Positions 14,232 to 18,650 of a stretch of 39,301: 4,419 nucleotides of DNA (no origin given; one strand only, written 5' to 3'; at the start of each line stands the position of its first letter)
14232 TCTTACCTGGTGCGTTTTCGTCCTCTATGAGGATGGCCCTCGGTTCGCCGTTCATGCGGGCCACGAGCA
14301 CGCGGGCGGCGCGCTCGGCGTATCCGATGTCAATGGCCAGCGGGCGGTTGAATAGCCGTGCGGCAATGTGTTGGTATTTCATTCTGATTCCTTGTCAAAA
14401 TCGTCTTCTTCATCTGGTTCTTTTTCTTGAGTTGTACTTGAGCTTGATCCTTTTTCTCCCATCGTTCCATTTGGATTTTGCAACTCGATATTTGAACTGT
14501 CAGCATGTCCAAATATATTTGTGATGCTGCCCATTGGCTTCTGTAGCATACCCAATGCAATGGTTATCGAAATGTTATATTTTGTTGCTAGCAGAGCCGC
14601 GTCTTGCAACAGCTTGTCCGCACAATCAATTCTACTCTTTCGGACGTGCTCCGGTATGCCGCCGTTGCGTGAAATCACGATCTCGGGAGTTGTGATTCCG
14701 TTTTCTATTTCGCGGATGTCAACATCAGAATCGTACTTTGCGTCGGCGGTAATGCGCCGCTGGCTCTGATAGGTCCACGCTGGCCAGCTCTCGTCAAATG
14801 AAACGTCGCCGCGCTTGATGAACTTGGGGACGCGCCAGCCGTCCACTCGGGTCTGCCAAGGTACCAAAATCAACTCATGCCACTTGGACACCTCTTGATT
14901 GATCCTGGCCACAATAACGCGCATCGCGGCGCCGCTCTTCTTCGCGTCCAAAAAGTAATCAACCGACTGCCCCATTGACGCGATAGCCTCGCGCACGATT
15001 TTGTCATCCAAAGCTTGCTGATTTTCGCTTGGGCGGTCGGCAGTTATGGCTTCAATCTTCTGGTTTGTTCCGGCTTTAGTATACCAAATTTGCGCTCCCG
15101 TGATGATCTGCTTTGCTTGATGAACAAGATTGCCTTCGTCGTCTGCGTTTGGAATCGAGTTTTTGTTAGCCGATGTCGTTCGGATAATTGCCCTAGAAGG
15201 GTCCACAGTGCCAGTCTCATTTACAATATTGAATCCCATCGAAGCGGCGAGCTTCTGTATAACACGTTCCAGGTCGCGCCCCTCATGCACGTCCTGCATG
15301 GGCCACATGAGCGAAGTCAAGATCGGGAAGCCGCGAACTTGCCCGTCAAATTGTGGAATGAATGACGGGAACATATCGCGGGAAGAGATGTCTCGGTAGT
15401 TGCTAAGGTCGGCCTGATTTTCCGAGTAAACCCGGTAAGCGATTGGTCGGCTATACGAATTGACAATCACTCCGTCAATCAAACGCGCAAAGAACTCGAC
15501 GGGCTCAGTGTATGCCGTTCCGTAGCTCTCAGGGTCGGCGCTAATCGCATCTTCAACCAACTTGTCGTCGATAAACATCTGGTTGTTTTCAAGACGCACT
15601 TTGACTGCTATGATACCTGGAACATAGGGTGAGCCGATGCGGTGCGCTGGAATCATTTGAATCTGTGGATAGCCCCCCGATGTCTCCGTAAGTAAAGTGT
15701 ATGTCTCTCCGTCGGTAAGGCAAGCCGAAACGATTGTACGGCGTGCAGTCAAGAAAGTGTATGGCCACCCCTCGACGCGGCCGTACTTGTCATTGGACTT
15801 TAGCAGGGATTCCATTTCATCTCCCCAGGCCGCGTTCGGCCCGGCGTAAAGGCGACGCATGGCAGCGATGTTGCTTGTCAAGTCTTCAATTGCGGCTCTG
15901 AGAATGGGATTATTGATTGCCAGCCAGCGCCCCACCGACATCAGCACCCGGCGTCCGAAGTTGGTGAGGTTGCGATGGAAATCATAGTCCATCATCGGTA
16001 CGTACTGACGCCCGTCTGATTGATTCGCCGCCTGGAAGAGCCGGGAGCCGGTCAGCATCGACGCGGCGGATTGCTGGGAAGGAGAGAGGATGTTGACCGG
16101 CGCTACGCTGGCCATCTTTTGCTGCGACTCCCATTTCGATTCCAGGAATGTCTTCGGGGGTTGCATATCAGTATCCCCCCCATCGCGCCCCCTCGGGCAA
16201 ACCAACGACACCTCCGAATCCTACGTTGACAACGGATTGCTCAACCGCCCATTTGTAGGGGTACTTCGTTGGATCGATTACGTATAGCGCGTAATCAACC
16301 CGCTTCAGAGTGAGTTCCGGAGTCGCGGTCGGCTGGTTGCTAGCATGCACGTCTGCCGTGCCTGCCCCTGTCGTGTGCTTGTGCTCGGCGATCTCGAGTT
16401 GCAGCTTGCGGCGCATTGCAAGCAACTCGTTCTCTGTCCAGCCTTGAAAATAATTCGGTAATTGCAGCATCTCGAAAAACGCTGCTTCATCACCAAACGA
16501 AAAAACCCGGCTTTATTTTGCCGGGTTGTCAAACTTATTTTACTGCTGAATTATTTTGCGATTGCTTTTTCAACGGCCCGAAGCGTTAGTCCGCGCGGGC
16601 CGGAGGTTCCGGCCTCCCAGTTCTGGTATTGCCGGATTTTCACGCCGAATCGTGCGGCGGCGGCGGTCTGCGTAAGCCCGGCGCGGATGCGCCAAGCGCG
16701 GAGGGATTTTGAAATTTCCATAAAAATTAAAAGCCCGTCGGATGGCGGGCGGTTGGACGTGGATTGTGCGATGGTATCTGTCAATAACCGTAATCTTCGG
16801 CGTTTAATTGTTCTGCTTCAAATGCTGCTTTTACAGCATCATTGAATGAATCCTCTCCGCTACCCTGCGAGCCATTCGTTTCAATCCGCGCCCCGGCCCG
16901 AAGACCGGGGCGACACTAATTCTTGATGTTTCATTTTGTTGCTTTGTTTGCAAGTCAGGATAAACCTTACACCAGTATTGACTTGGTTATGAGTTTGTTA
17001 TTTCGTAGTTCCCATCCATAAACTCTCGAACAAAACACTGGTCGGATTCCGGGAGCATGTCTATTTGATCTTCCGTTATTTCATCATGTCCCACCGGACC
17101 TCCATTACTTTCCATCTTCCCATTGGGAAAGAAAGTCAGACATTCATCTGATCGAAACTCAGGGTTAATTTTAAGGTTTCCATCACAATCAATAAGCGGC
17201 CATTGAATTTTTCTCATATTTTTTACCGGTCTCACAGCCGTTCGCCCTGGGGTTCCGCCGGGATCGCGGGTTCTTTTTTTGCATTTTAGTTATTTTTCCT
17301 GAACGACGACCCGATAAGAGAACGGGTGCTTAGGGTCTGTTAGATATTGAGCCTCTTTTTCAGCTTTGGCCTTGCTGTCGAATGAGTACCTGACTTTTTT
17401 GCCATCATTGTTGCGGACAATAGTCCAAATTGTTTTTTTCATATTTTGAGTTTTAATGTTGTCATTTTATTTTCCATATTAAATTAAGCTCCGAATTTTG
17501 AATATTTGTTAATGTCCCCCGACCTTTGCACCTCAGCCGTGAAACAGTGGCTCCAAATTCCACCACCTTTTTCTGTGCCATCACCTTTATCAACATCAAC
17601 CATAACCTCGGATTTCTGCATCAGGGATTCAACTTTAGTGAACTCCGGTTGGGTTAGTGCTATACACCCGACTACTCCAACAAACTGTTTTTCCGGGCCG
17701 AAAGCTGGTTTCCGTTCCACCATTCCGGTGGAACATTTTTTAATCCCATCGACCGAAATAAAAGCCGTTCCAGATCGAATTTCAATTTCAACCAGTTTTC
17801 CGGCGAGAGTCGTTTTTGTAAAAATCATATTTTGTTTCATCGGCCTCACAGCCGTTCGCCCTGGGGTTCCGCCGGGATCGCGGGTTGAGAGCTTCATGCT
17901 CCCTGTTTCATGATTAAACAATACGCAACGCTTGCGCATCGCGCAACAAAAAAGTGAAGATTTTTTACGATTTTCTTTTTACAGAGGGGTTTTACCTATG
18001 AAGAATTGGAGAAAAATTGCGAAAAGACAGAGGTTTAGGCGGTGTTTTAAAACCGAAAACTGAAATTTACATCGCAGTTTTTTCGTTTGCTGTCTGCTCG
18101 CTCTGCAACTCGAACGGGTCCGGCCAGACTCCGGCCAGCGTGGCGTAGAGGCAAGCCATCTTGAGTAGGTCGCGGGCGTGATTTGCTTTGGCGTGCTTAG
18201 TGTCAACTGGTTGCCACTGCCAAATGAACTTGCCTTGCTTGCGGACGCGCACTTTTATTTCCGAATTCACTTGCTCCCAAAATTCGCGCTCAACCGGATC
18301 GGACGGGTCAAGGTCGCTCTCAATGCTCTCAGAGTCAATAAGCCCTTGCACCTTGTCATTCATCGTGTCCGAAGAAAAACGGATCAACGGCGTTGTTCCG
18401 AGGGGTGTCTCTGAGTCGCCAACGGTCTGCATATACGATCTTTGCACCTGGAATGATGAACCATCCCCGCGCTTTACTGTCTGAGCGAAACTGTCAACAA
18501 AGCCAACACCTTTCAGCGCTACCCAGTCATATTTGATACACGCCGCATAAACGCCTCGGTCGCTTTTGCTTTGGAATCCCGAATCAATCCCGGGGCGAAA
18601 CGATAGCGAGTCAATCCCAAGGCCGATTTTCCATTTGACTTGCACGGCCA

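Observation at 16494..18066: Self-contained A+T-rich moron between terL and gpW: three tiny ORFs plus an HTH gene (acr-aca-like anti-defence candidate)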

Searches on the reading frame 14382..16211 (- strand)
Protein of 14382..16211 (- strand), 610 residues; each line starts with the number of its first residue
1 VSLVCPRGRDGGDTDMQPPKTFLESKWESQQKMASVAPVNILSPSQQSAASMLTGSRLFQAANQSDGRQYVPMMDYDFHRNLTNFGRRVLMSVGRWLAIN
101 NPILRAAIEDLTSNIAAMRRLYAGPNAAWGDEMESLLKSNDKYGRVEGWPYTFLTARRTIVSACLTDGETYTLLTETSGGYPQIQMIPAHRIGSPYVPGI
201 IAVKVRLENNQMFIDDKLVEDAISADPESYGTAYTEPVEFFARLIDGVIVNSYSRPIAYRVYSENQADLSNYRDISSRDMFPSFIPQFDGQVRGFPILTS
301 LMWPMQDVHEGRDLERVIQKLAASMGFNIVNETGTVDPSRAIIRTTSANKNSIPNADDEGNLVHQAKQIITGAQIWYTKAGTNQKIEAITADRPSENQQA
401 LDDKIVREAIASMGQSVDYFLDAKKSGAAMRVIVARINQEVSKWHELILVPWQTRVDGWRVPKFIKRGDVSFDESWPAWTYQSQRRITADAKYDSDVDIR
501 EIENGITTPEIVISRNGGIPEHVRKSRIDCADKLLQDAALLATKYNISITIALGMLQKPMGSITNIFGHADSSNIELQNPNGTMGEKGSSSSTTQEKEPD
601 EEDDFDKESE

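Call 4: search_protein_families(library=pfam, proteins=[window:14382-16211:-], max_evalue=1)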
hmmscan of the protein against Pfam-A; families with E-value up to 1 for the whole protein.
window:14382-16211:- (610 aa): 1 family
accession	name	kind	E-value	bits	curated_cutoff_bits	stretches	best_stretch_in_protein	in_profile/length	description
PF05136.18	Phage_portal_2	-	2.6e-21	76.6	32.9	1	94-418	30-325/354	Phage portal protein, lambda family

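Call 5: search_protein_families(library=phrogs, proteins=[window:14382-16211:-], max_evalue=1)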
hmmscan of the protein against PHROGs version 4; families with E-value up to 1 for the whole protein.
window:14382-16211:- (610 aa): 1 family
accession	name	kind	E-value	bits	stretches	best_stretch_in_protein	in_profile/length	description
phrog_21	-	head and packaging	1.3e-22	80.5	1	78-532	61-495/1362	portal protein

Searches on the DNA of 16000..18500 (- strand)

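Call 6: search_rna_families(source=window, start=16000, end=18500, threshold=evalue, max_evalue=10, show_alignments=3)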
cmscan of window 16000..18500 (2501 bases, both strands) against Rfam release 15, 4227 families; matches with E-value up to 10: 4.
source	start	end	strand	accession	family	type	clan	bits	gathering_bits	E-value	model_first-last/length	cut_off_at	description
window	16878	16916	-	RF01322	CRISPR-DR9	Gene; CRISPR;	-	31.1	45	0.00019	1-37/37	no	CRISPR RNA direct repeat element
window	16500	16577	-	RF01394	isrK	Gene; sRNA;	-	20.1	50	0.2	1-77/77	no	isrK Hfq binding RNA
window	16918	17004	+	RF01883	TUG1_2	Gene; lncRNA;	-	18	90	9.9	1-89/89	no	Taurine upregulated gene 1 conserved region 2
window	16128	16217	-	RF02151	MIMT1_1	Gene; lncRNA;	-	15.9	45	6.9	1-88/88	no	MER1 repeat containing imprinted transcript 1 conserved region 1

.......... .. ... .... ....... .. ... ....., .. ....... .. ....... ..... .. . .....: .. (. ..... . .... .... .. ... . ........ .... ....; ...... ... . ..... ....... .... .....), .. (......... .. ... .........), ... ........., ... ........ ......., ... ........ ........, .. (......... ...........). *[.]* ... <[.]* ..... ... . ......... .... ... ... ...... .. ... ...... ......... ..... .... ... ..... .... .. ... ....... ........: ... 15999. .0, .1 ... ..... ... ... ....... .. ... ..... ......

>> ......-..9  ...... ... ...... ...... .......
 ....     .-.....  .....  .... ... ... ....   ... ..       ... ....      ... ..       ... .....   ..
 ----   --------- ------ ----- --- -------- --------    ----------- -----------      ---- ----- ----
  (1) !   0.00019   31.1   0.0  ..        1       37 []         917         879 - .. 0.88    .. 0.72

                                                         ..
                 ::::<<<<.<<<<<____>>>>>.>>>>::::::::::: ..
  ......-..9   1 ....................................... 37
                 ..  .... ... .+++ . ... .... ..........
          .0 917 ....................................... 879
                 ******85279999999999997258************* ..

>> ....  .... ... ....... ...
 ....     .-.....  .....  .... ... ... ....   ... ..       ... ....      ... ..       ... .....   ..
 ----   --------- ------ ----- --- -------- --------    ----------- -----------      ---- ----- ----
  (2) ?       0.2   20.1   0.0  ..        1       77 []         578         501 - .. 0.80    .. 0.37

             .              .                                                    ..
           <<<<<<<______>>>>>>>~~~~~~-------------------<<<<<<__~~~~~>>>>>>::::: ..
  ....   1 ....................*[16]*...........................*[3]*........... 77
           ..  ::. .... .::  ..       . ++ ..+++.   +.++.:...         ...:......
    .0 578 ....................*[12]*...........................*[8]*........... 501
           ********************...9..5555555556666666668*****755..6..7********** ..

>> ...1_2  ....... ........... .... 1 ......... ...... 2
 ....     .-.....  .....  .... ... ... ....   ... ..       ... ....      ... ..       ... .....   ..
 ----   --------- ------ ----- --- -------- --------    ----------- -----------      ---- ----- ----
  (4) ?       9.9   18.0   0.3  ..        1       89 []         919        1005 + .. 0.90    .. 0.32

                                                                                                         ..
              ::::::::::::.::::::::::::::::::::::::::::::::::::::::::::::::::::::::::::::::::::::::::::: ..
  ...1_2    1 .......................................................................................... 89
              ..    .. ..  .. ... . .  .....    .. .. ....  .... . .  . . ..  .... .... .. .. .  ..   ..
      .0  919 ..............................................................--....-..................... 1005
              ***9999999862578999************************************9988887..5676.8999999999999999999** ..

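Call 51: search_rna_families(sources=[L072, L073, L074, L064], threshold=evalue, max_evalue=1)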
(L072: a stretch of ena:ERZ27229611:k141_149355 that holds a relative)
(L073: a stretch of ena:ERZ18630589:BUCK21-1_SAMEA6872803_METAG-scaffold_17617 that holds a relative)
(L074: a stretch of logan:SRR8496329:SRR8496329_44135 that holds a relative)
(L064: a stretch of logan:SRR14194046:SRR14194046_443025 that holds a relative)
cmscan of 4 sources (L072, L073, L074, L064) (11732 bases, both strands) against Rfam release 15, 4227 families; matches with E-value up to 1: 1.
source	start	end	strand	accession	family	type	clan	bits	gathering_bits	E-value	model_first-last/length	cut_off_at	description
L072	2504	2571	+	RF02882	MH_s36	Gene; sRNA;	-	27.5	46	0.57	1-92/92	no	Mesorhizobail RNA 36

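Call 102: search_with_rna_model(model_id=R1, sources=[L064, L065, L069, L071, L072, L073, L074, L082, L083], filters=off, max_evalue=1)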
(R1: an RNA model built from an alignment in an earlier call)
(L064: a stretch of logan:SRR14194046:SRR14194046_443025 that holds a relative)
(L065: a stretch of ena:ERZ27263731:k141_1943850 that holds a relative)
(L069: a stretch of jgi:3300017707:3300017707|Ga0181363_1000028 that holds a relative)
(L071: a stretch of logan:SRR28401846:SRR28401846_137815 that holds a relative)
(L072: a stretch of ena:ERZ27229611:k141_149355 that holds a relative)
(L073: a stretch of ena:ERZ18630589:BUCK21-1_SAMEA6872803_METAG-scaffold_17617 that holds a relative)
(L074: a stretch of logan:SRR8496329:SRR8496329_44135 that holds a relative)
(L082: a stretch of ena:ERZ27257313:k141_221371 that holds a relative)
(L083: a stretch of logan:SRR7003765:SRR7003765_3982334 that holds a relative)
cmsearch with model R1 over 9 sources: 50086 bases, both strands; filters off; matches with E-value up to 1: 3.
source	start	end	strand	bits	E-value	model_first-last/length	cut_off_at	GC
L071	2356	2371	+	14.5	0.061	1-37/37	no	0.44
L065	13488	13525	+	10.7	0.85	1-37/37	no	0.68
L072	1567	1580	+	10.6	0.94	1-37/37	no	0.29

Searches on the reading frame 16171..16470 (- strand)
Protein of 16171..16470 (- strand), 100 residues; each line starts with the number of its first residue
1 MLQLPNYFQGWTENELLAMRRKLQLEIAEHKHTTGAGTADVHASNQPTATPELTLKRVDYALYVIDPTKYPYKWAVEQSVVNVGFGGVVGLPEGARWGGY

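Call 4: search_protein_families(library=pfam, proteins=[window:16171-16470:-], max_evalue=1)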
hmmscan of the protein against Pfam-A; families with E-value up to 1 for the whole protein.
window:16171-16470:- (100 aa): 1 family
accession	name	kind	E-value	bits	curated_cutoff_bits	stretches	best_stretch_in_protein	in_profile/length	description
PF15242.11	FAM53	-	0.081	13.2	27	1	15-56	223-261/304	Family of FAM53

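Call 5: search_protein_families(library=phrogs, proteins=[window:16171-16470:-], max_evalue=1)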
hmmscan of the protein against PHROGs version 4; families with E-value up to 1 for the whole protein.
window:16171-16470:- (100 aa): 2 families
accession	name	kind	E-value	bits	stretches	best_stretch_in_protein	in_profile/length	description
phrog_27924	-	unknown function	0.11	13.4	1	36-67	70-102/174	-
phrog_30937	-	unknown function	0.38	11.8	1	39-71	12-44/62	-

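Call 73: search_protein_families(library=ncbifam, proteins=[window:16171-16470:-], max_evalue=1)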
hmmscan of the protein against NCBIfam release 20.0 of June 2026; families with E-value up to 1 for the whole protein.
window:16171-16470:- (100 aa): 0 families

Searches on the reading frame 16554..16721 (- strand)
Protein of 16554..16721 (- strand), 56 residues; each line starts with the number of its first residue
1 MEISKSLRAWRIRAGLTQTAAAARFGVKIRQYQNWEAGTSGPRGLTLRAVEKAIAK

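Call 72: search_solved_structures(query=window:16554-16721:-, max_evalue=1)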
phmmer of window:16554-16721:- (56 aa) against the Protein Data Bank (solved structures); distinct sequences matched with E-value up to 1: 15.
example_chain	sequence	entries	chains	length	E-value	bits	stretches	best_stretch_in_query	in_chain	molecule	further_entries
7xi5_A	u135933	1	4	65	0.0034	20.8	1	11-39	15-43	Transcriptional regulator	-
6zvh_i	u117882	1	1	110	0.0078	19.7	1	1-54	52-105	Endothelial differentiation-related factor 1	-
9p73_CH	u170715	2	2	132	0.011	19.3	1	1-54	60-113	Endothelial differentiation-related factor 1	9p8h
9rpv_E4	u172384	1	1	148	0.014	18.9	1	1-54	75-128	Endothelial differentiation-related factor 1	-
7o81_AU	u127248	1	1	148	0.019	18.5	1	1-54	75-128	EDF1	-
9b0q_CH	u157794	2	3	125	0.035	17.7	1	1-54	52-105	Endothelial differentiation-related factor 1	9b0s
1zug_A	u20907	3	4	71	0.069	16.8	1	3-45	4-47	PHAGE 434 CRO PROTEIN | REGULATORY PROTEIN CRO | PROTEIN (434 CRO)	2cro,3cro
1x57_A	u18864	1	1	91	0.13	15.9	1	1-55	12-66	Endothelial differentiation-related factor 1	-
2k9q_A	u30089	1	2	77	0.19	15.4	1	1-42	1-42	uncharacterized protein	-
1e0g_A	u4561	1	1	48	0.29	14.8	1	9-41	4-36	Membrane-bound lytic murein transglycosylase D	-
3jxb_C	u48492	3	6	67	0.36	14.6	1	5-54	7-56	Repressor protein C2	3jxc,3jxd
2r1j_L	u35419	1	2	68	0.37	14.5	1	5-54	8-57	Repressor protein C2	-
1adr_A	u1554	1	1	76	0.45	14.3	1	5-54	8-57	P22 C2 REPRESSOR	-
1sq8_A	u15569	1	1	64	0.57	13.9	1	4-45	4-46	dh434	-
9vzy_A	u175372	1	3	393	0.62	13.8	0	5-48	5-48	HTH cro/C1-type domain-containing protein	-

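Call 73: search_protein_families(library=ncbifam, proteins=[window:16554-16721:-], max_evalue=1)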
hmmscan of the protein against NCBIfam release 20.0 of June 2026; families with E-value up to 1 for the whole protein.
window:16554-16721:- (56 aa): 7 families
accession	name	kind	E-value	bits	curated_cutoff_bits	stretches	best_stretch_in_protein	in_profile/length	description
NF041951.1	phage_RstR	subfamily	2.1e-08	34.4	80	1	1-50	1-50/108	RstR family transcriptional repressor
NF040522.1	VC1465_fam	subfamily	5.1e-05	23.3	70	1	8-39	2-33/111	VC1465 family Xer recombination activation factor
NF047948.1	male_kill_WMK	equivalog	0.00096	18.7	300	1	2-41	5-44/300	WO male-killing family protein Wmk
TIGR03070.1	couple_hipB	subfamily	0.0013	18.6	71.65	1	2-38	2-38/58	type II toxin-antitoxin system Y4mF family antitoxin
TIGR03830.1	CxxCG_CxxCG_HTH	subfamily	0.0023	17.7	61.8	1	4-42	67-105/127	type II TA system antitoxin MqsA family protein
NF047542.1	telomere_Tap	equivalog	0.0032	16.2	600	1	11-52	26-67/695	telomere-associated protein Tap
NF007257.0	PRK09706.1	subfamily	0.0088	15.9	101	1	3-53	6-56/135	transcriptional repressor DicA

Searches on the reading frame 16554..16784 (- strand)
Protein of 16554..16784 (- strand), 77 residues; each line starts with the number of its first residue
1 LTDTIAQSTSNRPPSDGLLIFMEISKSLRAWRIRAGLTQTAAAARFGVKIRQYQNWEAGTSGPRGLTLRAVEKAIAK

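Call 4: search_protein_families(library=pfam, proteins=[window:16554-16784:-], max_evalue=1)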
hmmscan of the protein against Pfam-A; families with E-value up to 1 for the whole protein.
window:16554-16784:- (77 aa): 7 families
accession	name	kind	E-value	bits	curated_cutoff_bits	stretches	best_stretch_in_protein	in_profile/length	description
PF01381.28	HTH_3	-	2.2e-09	37.6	23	1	28-75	1-48/55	Helix-turn-helix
PF13560.12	HTH_31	-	3.3e-06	27.7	27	1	28-65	6-44/64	Helix-turn-helix domain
PF13384.12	HTH_23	-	0.0025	18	24.6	1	31-64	12-47/50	Homeodomain-like domain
PF12844.13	HTH_19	-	0.027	14.8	30.2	1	28-64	4-40/64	Helix-turn-helix domain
PF13518.12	HTH_28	-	0.035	14.6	25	1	35-58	11-34/52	Helix-turn-helix domain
PF19760.4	DUF6247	-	0.091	13.4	26.9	1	23-75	44-95/99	Family of unknown function (DUF6247)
PF09607.16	BrkDBD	-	0.19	12.1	23.4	1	39-57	28-46/58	Brinker DNA-binding domain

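Call 5: search_protein_families(library=phrogs, proteins=[window:16554-16784:-], max_evalue=1)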
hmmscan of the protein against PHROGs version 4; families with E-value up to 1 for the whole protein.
window:16554-16784:- (77 aa): 19 families
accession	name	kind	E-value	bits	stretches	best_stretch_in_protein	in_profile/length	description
phrog_8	-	transcription regulation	1.5e-06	28.9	1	26-74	162-207/346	transcriptional regulator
phrog_955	-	DNA, RNA and nucleotide metabolism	6.6e-06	26.9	1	26-61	27-62/142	HTH DNA binding protein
phrog_4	-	transcription regulation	1.2e-05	25.5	1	16-73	132-182/400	transcriptional repressor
phrog_2104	-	unknown function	1.3e-05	26.3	1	26-69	42-85/103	-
phrog_7950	-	transcription regulation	1.4e-05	26.1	1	25-59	9-43/68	transcriptional repressor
phrog_7241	-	transcription regulation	1.4e-05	26.1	1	26-73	64-111/122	transcriptional regulator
phrog_3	-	transcription regulation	2.6e-05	25.2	1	21-73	86-135/430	transcriptional repressor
phrog_2328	-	transcription regulation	6.5e-05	23.7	1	15-73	14-65/128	transcriptional repressor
phrog_6962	-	unknown function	0.00011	23.4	1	28-61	6-39/73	-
phrog_1373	-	transcription regulation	0.0016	19.4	1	24-73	64-110/166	transcriptional regulator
phrog_2967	-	transcription regulation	0.0077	16.8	1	21-64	8-51/225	transcriptional regulator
phrog_4836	-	transcription regulation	0.011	16.3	1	25-63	77-115/194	CII-like regulator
phrog_5119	-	unknown function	0.024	15.5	1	27-74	57-107/152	-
phrog_5823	-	transcription regulation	0.033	14.3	1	22-71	5-55/404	transcriptional regulator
phrog_7732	-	transcription regulation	0.051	14.9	1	22-73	28-79/156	transcriptional regulator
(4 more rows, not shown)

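Call 18: find_encoding_contigs(protein=window:16554-16784:-, flank=8000, max_places=10)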
Protein window:16554-16784:- (77 aa): no gene with exactly this product is on record in the collection.
